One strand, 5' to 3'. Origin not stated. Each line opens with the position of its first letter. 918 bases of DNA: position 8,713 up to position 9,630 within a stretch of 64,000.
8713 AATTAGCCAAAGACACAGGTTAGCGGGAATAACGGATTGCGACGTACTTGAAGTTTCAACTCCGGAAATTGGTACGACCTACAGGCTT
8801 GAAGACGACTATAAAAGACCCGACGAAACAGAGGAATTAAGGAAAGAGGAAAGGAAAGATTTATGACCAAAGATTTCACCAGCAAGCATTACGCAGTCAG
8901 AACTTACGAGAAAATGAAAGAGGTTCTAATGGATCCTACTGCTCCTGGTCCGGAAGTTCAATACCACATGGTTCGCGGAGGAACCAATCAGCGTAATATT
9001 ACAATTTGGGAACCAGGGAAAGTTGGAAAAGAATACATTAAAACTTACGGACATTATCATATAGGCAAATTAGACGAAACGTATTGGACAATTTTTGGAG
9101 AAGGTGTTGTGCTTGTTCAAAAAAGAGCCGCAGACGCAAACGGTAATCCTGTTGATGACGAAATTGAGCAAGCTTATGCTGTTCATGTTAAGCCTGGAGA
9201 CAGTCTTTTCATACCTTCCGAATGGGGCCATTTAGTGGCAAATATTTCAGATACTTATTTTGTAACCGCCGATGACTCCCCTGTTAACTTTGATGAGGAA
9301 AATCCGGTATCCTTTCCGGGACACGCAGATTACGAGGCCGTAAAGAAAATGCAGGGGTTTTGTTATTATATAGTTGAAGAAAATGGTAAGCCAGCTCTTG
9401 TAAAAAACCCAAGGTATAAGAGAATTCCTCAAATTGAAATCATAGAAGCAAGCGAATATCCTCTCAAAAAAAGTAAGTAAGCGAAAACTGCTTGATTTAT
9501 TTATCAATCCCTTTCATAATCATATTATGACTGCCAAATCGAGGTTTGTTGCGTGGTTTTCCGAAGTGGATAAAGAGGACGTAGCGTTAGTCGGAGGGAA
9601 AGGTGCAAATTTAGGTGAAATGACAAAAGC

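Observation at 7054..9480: Archaeal-type cupin phosphoglucose isomerase next to a second cupin isomerase and phosphomannomutase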

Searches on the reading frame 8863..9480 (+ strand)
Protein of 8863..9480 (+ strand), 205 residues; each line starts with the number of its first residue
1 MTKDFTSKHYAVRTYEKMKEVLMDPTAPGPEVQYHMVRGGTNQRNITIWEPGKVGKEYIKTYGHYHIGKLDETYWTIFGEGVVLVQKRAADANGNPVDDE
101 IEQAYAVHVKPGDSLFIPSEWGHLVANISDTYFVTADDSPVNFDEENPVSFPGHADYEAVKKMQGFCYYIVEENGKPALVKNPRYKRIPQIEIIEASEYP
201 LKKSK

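Call 3: search_protein_families(library=pfam, proteins=[window:8863-9480:+], max_evalue=0.01)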
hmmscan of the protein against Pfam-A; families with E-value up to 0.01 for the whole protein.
window:8863-9480:+ (205 aa): 3 families
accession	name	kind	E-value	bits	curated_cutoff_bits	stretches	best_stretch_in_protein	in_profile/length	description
PF06560.17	GPI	-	7.1e-20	71.5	20.7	1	41-176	49-171/182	Glucose-6-phosphate isomerase (GPI)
PF13621.12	Cupin_8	-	0.00016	22.1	27.4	1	79-129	186-236/252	Cupin-like domain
PF07883.17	Cupin_2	-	0.01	16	27.2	0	106-131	37-62/70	Cupin domain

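Call 4: search_protein_families(library=ncbifam, proteins=[window:8863-9480:+], max_evalue=0.01)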
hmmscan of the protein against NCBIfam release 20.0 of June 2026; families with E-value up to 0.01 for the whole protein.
window:8863-9480:+ (205 aa): 0 families

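Call 5: search_solved_structures(query=window:8863-9480:+, max_evalue=1, show_alignments=3)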
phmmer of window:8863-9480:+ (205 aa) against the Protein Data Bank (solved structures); distinct sequences matched with E-value up to 1: 30.
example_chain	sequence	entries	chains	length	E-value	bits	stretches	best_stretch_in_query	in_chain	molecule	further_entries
4lul_A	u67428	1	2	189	3.2e-13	53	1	45-187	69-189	Glucose-6-phosphate isomerase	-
4luk_A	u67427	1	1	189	1.1e-12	51.2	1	45-187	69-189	Glucose-6-phosphate isomerase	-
4lta_A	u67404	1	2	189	2e-12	50.4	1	45-187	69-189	Glucose-6-phosphate isomerase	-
1qxj_A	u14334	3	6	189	2.8e-12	49.9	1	45-187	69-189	Glucose-6-phosphate isomerase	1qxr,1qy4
1x7n_A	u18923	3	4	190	2.9e-12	49.9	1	45-187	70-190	Glucose-6-phosphate isomerase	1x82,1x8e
4lum_A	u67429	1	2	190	3.7e-12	49.5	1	45-187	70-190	Glucose-6-phosphate isomerase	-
2gc0_A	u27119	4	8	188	2.4e-11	46.9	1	42-185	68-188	Glucose-6-phosphate isomerase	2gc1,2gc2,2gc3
1j3p_A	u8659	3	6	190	6.4e-11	45.5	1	45-186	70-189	Phosphoglucose Isomerase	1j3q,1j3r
3sxw_A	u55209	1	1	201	1.5e-08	37.7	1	41-187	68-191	Glucose-6-phosphate isomerase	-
2wwu_A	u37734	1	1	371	0.039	16.8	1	65-127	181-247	PHD FINGER PROTEIN 8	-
4do0_A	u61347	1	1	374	0.039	16.8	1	65-127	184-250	Histone lysine demethylase PHF8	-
3k3n_A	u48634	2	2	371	0.041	16.7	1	65-127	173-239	PHD finger protein 8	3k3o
3kv4_A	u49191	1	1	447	0.052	16.4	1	65-127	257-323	PHD finger protein 8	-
3ld8_A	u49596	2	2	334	0.063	16.1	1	108-138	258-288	Bifunctional arginine demethylase and lysyl-hydroxylase JMJD6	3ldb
3k2o_A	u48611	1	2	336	0.063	16.1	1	108-138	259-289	Bifunctional arginine demethylase and lysyl-hydroxylase JMJD6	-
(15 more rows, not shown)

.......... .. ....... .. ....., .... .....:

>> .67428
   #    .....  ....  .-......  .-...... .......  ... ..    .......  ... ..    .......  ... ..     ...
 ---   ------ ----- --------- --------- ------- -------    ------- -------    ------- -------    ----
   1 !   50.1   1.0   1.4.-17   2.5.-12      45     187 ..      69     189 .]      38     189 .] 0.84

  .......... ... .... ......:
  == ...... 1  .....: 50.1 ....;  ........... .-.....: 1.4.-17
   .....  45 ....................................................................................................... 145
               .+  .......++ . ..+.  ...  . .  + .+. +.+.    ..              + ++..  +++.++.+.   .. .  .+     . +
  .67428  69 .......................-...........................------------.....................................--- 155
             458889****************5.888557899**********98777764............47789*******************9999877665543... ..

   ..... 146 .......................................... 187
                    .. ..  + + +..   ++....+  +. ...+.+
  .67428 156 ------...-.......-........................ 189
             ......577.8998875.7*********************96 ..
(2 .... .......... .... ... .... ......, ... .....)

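Call 10: find_homologous_proteins(query=window:8863-9480:+, max_evalue=0.001)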
Query window:8863-9480:+ (205 aa): 2253 proteins with E <= 0.001 among 2325 candidates; the best 120 are listed.
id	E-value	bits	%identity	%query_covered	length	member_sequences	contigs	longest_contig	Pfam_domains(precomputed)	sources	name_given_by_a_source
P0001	2.1e-135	467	99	99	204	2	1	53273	PF06560.17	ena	-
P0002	5.3e-127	440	93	99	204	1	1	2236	PF06560.17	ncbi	-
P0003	6.9e-126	436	90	99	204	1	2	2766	PF06560.17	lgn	-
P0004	1.4e-124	432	90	98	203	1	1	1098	PF06560.17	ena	-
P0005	2.1e-124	431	90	98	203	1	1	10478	PF06560.17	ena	-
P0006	1.2e-123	429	90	98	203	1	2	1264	PF06560.17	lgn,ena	-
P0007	1.3e-121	422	87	99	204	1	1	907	PF06560.17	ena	-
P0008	3.0e-120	417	85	99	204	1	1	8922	PF06560.17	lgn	-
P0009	1.1e-119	416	86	99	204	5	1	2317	PF06560.17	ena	-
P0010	8.7e-119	413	84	99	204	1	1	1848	PF06560.17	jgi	jgi:glucose-6-phosphate isomerase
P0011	2.0e-118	412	85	99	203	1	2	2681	PF06560.17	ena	-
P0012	7.8e-118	410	84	99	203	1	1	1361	PF13621.13,PF06560.17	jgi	jgi:glucose-6-phosphate isomerase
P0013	8.8e-118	409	83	99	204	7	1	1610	PF06560.17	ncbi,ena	-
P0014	1.3e-117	409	84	99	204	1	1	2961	PF06560.17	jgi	jgi:glucose-6-phosphate isomerase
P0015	5.6e-117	407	84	99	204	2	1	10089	PF06560.17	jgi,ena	-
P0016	6.0e-117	407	82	99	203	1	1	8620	PF06560.17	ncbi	-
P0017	1.4e-116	406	82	99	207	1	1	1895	PF06560.17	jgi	jgi:glucose-6-phosphate isomerase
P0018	1.8e-116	405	80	100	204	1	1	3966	PF06560.17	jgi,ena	-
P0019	1.8e-116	405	82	100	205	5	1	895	PF06560.17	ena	-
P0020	1.9e-116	405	83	99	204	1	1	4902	PF06560.17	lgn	-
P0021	2.1e-116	405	83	99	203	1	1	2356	PF06560.17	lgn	-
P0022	8.6e-116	403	83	99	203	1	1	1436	PF06560.17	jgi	jgi:glucose-6-phosphate isomerase, archaeal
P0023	1.5e-115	402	82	99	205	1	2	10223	PF06560.17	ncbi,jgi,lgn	-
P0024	2.7e-115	401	84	99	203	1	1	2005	PF06560.17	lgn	-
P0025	6.3e-115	400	81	99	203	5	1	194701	PF06560.17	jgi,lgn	jgi:glucose-6-phosphate isomerase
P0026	1.2e-114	399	82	98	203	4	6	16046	PF06560.17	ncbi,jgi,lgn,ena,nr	ncbi:MAG TPA: glucose-6-phosphate isomerase family protein [Patescibacteria group bacterium]|jgi:glu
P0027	2.3e-114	398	81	99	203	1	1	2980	PF06560.17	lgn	-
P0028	2.5e-114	398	81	99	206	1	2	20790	PF06560.17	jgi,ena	jgi:glucose-6-phosphate isomerase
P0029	5.7e-114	397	81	99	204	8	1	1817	PF06560.17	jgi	jgi:glucose-6-phosphate isomerase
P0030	6.3e-114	397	81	99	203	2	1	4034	PF06560.17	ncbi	-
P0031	8.5e-114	396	82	98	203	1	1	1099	PF06560.17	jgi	-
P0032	1.0e-113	396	81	99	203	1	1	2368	PF06560.17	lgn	-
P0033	1.3e-113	396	81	99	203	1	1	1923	PF06560.17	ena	-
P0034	2.7e-113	395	79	100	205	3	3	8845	PF06560.17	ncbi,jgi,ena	ncbi:MAG: glucose-6-phosphate isomerase family protein [Candidatus Levyibacteriota bacterium]|jgi:gl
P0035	2.9e-113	395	81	98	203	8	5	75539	PF06560.17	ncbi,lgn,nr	ncbi:hypothetical protein HYU92_04725 [Candidatus Curtissbacteria bacterium]|nr:hypothetical protein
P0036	4.7e-113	394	80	99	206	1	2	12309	PF06560.17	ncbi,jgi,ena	-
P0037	1.0e-112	393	77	100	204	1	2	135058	PF06560.17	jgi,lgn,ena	-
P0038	1.1e-112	393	80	99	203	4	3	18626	PF06560.17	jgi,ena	jgi:glucose-6-phosphate isomerase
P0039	1.7e-112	392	80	99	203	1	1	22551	PF06560.17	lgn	-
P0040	7.6e-112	390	80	99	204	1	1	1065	PF06560.17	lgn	-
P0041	1.0e-111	390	80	98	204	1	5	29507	PF06560.17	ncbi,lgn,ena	-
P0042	1.4e-111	389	79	99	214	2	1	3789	PF06560.17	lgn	-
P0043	1.4e-111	389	79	98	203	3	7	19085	PF06560.17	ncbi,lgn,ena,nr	ncbi:MAG: hypothetical protein A2776_02025 [Candidatus Levybacteria bacterium RIFCSPHIGHO2_01_FULL_4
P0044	1.6e-111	389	77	100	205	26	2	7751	PF06560.17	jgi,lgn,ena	jgi:glucose-6-phosphate isomerase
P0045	2.1e-111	389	79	99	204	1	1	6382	PF06560.17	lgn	-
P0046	2.2e-111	389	78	100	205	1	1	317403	PF06560.17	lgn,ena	-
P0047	2.5e-111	388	81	98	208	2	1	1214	PF06560.17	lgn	-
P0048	5.2e-111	387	78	99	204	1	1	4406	PF06560.17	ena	-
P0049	5.2e-111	387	77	100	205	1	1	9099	PF06560.17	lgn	-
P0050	5.9e-111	387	79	99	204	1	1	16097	PF06560.17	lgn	-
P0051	1.0e-110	386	79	99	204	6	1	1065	PF06560.17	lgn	-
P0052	1.3e-110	386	78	99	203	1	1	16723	PF06560.17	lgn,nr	nr:hypothetical protein [Candidatus Levybacteria bacterium]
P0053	4.5e-110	384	77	98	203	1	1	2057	PF06560.17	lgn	-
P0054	1.1e-109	383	78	100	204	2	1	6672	PF06560.17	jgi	-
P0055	1.1e-109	383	78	98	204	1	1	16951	PF06560.17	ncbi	-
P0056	1.6e-109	382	77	99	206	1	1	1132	PF06560.17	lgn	-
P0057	3.2e-109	381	79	99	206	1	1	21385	PF06560.17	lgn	-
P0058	5.9e-109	381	78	99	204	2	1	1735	PF06560.17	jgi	jgi:glucose-6-phosphate isomerase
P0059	7.1e-109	380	78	99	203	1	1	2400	PF06560.17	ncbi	-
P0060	1.4e-108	379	76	100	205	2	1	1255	PF06560.17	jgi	jgi:glucose-6-phosphate isomerase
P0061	7.4e-108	377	77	98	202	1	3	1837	PF06560.17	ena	-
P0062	8.0e-108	377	78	98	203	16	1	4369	PF06560.17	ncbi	-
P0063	8.8e-108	377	76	99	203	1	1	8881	PF06560.17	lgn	-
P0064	1.0e-107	377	77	98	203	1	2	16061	PF06560.17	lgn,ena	-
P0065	1.4e-107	376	76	98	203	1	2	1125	PF06560.17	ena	-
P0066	1.4e-107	376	75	99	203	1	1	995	PF06560.17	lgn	-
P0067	2.5e-107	375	80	98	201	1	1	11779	PF06560.17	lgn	-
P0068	2.5e-107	375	77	98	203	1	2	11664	PF06560.17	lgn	-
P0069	2.8e-107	375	75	99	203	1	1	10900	PF06560.17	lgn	-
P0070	3.1e-107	375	75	99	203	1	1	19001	PF06560.17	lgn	-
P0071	3.9e-107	375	83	91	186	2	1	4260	PF06560.17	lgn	-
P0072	6.3e-107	374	76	100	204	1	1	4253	PF13621.13,PF06560.17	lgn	-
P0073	1.2e-106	373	76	99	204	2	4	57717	PF06560.17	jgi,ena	-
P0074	1.5e-106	373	75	99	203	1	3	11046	PF06560.17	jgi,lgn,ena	-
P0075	3.0e-106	372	76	98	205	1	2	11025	PF06560.17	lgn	-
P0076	3.4e-106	372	75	100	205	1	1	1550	PF06560.17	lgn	-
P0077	5.6e-106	371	76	99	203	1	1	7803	PF06560.17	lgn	-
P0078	1.4e-105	370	75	99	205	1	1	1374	PF06560.17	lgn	-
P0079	1.9e-105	369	74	99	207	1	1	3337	PF06560.17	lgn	-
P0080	2.5e-105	369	75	99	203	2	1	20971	PF06560.17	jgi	jgi:glucose-6-phosphate isomerase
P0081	2.8e-105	369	76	98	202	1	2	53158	PF06560.17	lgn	-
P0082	3.4e-105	368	76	98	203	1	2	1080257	PF06560.17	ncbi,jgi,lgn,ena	-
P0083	5.7e-105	368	75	98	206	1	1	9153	PF06560.17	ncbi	-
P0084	5.9e-105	368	77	99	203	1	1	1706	PF06560.17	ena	-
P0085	8.1e-105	367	78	98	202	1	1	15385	PF06560.17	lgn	-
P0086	9.6e-105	367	75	99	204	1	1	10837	PF06560.17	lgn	-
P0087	1.1e-104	367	75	99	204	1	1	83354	PF06560.17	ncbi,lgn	-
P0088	1.6e-104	366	82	91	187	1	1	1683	PF06560.17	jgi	-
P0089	3.5e-104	365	75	99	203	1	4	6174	PF06560.17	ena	-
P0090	3.8e-104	365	76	98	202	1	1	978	PF06560.17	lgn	-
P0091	7.5e-104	364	79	98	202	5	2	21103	PF06560.17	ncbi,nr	ncbi:hypothetical protein HYZ70_00580 [Candidatus Curtissbacteria bacterium]|nr:hypothetical protein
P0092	8.4e-104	364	73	99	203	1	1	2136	PF06560.17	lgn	-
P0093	8.5e-104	364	75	99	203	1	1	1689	PF06560.17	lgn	-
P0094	9.3e-104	364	77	98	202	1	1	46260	PF06560.17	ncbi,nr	ncbi:MAG: hypothetical protein NUV69_05340 [Candidatus Curtissbacteria bacterium]|nr:hypothetical pr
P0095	1.2e-103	363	74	98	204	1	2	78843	PF06560.17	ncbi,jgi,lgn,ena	-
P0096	1.3e-103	363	76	98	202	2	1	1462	PF13621.13,PF06560.17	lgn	-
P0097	2.0e-103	362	75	98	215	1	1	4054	PF06560.17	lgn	-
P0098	2.9e-103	362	76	98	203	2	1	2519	PF06560.17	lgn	-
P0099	4.4e-103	361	75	98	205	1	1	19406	PF06560.17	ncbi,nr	ncbi:MAG: hypothetical protein A2152_02140 [Candidatus Levybacteria bacterium RBG_16_35_6]|nr:MAG: h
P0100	4.8e-103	361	76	99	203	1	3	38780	PF06560.17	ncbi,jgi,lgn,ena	-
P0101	9.3e-103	360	74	98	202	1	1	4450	PF06560.17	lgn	-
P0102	1.4e-102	360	74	98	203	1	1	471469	PF06560.17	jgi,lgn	jgi:oxalate decarboxylase/phosphoglucose isomerase-like protein (cupin superfamily)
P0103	1.8e-102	359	75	98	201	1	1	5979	PF06560.17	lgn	-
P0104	1.9e-102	359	73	99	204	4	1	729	PF06560.17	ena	-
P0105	4.1e-102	358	74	98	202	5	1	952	PF06560.17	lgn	-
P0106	4.7e-102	358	74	98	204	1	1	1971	PF06560.17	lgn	-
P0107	5.7e-102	358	75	98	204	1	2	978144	PF06560.17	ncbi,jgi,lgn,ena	-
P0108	6.0e-102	358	73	98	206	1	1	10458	PF06560.17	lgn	-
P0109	8.4e-102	357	73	99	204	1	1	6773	PF06560.17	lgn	-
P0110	1.0e-101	357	72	99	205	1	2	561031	PF06560.17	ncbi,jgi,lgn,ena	-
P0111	1.3e-101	357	74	99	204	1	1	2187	PF06560.17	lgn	-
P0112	3.5e-101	355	73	99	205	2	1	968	PF06560.17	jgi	-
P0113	3.6e-101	355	74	98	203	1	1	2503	PF06560.17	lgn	-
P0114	4.7e-101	355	73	97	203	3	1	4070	PF06560.17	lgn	-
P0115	4.7e-101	355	71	99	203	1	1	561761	PF06560.17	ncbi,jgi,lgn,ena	-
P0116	5.2e-101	355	73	99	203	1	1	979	PF06560.17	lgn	-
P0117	3.9e-100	352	75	98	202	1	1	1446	PF06560.17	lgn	-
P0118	4.8e-100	351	72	98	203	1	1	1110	PF06560.17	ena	-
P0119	1.3e-99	350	80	89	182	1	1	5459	PF06560.17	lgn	-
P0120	1.5e-99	350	71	99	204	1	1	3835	PF06560.17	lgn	-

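Call 12: find_related_loci(query=window:8863-9480:+, collection=genome_contigs, flank=10000)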
Query window:8863-9480:+ (205 aa) in genome_contigs; peptide patterns used: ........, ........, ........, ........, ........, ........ (x = any residue, [..] = any of these).
190 stretches matched a pattern; 107 encode a relative of the query (tblastn E <= 1e-3); the best 80 are kept; 80 distinct loci.
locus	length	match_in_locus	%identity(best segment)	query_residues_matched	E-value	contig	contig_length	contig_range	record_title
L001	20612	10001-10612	79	1-204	3e-116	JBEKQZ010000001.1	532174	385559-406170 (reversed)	MAG: Candidatus Levyibacteriota bacterium isolate SPRUCE 49 SPRUCE_49_1, whole genome shotgun sequence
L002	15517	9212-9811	82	4-203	2e-116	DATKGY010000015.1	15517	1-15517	MAG TPA_asm: Patescibacteria group bacterium isolate SMAG_U14563 k141_59862, whole genome shotgun sequence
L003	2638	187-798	79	1-204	1e-120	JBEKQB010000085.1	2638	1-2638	MAG: Candidatus Levyibacteriota bacterium isolate SPRUCE 478 SPRUCE_478_85, whole genome shotgun sequence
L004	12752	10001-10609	80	1-203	3e-115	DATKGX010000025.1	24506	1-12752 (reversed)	MAG TPA_asm: Patescibacteria group bacterium isolate SMAG_U14562 k141_92983, whole genome shotgun sequence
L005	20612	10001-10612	82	1-204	1e-110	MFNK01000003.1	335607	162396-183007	MAG: Candidatus Levybacteria bacterium RIFCSPHIGHO2_01_FULL_36_15b rifcsphigho2_01_scaffold_16, whole genome shotgun seq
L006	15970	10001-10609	76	1-203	5e-107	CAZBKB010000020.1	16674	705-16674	MAG TPA_asm: uncultured Gammaproteobacteria bacterium isolate SRP050083_co1_19 genome assembly, contig: NODE_1428_length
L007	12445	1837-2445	71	1-203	3e-104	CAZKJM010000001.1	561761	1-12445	MAG TPA_asm: uncultured Gammaproteobacteria bacterium isolate binchicken_co20_415 genome assembly, contig: NODE_8_length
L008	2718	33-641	71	1-204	4e-105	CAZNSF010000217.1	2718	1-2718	MAG TPA_asm: uncultured Verrucomicrobiota bacterium isolate binchicken_co203_434 genome assembly, contig: k141_3193008,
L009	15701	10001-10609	66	1-203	8e-90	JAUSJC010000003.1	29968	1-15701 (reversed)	MAG: Candidatus Curtissbacteria bacterium isolate E14_metabat.bin.284 E14_k141_525432, whole genome shotgun sequence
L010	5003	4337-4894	66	8-193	3e-85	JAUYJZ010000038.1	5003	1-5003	MAG: bacterium isolate C24_metabat.bin.172 C24_k141_758967, whole genome shotgun sequence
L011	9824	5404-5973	68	1-188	9e-85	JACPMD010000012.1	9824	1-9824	MAG: Candidatus Roizmanbacteria bacterium isolate NC_groundwater_539_Ag_S-0.1um_39_6 S35_SO-1_scaffold_65142, whole geno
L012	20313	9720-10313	63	8-205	3e-84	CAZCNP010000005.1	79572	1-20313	MAG TPA_asm: uncultured Gammaproteobacteria bacterium isolate binchicken_co38_1123 genome assembly, contig: NODE_779_len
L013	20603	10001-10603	62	5-205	1e-84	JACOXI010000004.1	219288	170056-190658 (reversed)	MAG: Candidatus Daviesbacteria bacterium isolate NC_groundwater_149_Ag_S-0.1um_39_14 S4_GD2017_2_S1_scaffold_23, whole g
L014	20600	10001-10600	63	5-204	6e-84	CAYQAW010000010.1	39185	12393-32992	MAG TPA_asm: uncultured Gammaproteobacteria bacterium isolate binchicken_co251_588 genome assembly, contig: NODE_1431_le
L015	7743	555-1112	67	8-193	1e-83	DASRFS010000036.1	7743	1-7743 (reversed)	MAG TPA_asm: Patescibacteria group bacterium isolate SMAG_U10038 k141_907648, whole genome shotgun sequence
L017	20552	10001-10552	64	5-188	7e-83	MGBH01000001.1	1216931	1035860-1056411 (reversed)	MAG: Candidatus Roizmanbacteria bacterium RIFOXYA2_FULL_38_14 RIFOXYA2_FULL_OP11_Roizmanbacteria_38_14, whole genome sho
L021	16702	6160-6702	65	8-188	3e-81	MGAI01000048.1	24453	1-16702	MAG: Candidatus Roizmanbacteria bacterium RIFCSPLOWO2_01_FULL_37_16 rifcsplowo2_01_scaffold_5911, whole genome shotgun s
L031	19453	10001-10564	63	5-192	1e-79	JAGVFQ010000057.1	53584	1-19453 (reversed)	MAG: Patescibacteria group bacterium isolate DeMMO2_29 c_000000001480, whole genome shotgun sequence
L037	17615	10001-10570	62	1-188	2e-78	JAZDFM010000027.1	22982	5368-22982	MAG: bacterium isolate MEGAHIT-group-0.207 k141_13051236, whole genome shotgun sequence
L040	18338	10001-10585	58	1-193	1e-77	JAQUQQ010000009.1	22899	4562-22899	MAG: Candidatus Moraniibacteriota bacterium isolate STD1_53 NODE_4862_length_22899_cov_9.770376_Sandtown_D1, whole genom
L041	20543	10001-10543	62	8-188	1e-77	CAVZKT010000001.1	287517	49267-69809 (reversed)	MAG: Candidatus Moranbacteria bacterium isolate MFD04408.bin.2.190 genome assembly, contig: contig_29571, whole genome s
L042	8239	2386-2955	61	1-188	1e-77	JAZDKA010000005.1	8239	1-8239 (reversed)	MAG: Patescibacteria group bacterium isolate MEGAHIT-group-0.51 k141_5403176, whole genome shotgun sequence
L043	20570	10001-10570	61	1-188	4e-77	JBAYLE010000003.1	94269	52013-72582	MAG: Parcubacteria group bacterium isolate SO_2016_GW1_96 scaffold00532_OW334_2016, whole genome shotgun sequence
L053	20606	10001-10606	57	1-195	4e-76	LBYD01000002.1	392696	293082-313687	MAG: Candidatus Moranbacteria bacterium GW2011_GWC2_40_12 UT79_C0002, whole genome shotgun sequence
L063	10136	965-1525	56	8-194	4e-71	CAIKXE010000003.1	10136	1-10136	uncultured bacterium isolate Loclat_bin-10281 genome assembly, contig: bin-10281:03/13, whole genome shotgun sequence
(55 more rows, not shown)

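Call 16: search_protein_representatives(protein=window:8863-9480:+)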
Query: 205 residues. Proteins with E-value up to 0.001 (for the whole library): 565; up to 1e-10: 141; up to 1e-30: 13. The best 150 are listed.
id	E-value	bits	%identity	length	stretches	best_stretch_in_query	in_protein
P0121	2.8e-78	278.7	62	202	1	4-189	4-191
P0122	2.3e-73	262.6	56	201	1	9-202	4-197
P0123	1.1e-52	195.1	73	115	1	92-203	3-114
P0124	8.1e-43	162.8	55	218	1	5-138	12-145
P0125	2.0e-39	151.8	61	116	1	5-113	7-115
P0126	1.7e-36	142.2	60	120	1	77-185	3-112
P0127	3.4e-35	137.9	60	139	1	6-100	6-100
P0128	2.9e-34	134.9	43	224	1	9-176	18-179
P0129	1.1e-33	133.0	44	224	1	9-174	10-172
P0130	6.6e-33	130.4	54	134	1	7-157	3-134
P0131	1.7e-31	125.8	64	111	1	8-88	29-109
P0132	3.0e-31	125.0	62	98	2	4-56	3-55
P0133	3.3e-31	124.9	50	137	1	55-194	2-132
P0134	3.0e-30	121.7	65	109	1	8-89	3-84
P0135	4.1e-29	118.1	55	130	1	83-180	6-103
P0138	3.1e-27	111.9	35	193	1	12-199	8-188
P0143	7.8e-26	107.3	42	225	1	5-188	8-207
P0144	3.0e-25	105.4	37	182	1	10-193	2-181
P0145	4.6e-25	104.8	42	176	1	11-190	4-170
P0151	2.0e-23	99.5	37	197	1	13-194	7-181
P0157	3.4e-22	95.5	41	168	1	12-186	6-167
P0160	1.1e-21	93.8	34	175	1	10-192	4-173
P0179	3.0e-18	82.6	40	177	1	11-193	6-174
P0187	1.5e-15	73.7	34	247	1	17-200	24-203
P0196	1.1e-14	71.0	38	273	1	8-200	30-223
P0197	1.4e-14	70.6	38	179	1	12-191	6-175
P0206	1.4e-13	67.3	45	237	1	45-195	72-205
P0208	1.9e-13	66.9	34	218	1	12-192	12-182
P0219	1.4e-12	64.1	33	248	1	44-200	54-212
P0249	3.8e-11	59.3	41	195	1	41-186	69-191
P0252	4.8e-11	59.0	34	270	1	10-195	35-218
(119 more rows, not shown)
